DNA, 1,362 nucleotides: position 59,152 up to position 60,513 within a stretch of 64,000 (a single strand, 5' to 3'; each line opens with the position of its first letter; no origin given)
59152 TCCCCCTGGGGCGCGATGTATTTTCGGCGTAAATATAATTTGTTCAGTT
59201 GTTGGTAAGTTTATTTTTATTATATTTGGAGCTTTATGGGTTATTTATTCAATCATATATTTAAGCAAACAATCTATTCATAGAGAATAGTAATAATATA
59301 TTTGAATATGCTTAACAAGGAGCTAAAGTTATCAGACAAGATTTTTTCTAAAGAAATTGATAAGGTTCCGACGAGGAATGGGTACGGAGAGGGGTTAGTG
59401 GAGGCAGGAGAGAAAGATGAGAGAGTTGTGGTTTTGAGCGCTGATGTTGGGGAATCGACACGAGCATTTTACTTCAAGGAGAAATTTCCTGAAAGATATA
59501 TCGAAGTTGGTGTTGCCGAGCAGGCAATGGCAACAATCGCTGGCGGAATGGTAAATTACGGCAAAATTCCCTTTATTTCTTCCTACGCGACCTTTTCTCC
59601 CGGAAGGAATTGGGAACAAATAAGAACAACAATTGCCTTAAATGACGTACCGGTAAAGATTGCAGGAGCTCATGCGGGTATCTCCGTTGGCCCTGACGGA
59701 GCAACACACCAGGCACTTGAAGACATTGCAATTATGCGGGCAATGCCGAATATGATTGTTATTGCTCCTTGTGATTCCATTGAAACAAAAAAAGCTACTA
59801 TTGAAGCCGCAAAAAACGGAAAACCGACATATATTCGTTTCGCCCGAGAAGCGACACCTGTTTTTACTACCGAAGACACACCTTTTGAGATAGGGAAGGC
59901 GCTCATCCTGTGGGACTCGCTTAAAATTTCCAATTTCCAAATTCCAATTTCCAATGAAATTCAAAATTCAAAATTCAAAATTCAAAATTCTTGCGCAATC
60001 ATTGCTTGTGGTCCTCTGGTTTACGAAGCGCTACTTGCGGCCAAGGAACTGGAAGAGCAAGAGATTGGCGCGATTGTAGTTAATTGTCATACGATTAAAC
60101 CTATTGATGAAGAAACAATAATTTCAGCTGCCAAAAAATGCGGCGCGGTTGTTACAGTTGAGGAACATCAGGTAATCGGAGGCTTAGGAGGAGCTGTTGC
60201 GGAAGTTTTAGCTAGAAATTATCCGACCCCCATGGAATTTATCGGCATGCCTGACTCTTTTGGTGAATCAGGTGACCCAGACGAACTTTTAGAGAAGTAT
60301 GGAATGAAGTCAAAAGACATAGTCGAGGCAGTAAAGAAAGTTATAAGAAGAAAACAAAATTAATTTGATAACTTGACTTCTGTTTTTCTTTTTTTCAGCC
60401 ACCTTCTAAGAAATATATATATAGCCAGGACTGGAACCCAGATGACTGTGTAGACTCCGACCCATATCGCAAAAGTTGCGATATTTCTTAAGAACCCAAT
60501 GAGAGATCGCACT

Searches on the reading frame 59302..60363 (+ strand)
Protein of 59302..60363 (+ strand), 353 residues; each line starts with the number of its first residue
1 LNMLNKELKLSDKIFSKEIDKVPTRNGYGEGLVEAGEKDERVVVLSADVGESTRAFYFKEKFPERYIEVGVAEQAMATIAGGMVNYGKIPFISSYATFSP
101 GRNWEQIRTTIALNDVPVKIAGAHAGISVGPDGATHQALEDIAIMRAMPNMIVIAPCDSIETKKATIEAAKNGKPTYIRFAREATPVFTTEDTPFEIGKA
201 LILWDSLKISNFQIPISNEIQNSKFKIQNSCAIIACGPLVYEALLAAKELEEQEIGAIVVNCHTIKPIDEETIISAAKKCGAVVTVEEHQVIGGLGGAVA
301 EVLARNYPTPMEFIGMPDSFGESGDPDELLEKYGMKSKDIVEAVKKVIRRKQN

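Call 36: find_encoding_contigs(protein=window:59302-60363:+, flank=6000, max_places=3)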
Protein window:59302-60363:+ (353 aa): no gene with exactly this product is on record in the collection.
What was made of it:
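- Tried and rejected: A look-up of a 353-aa protein near the window's end found no record, so window 57705-64000 was not compared with sibling assemblies (call 36).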
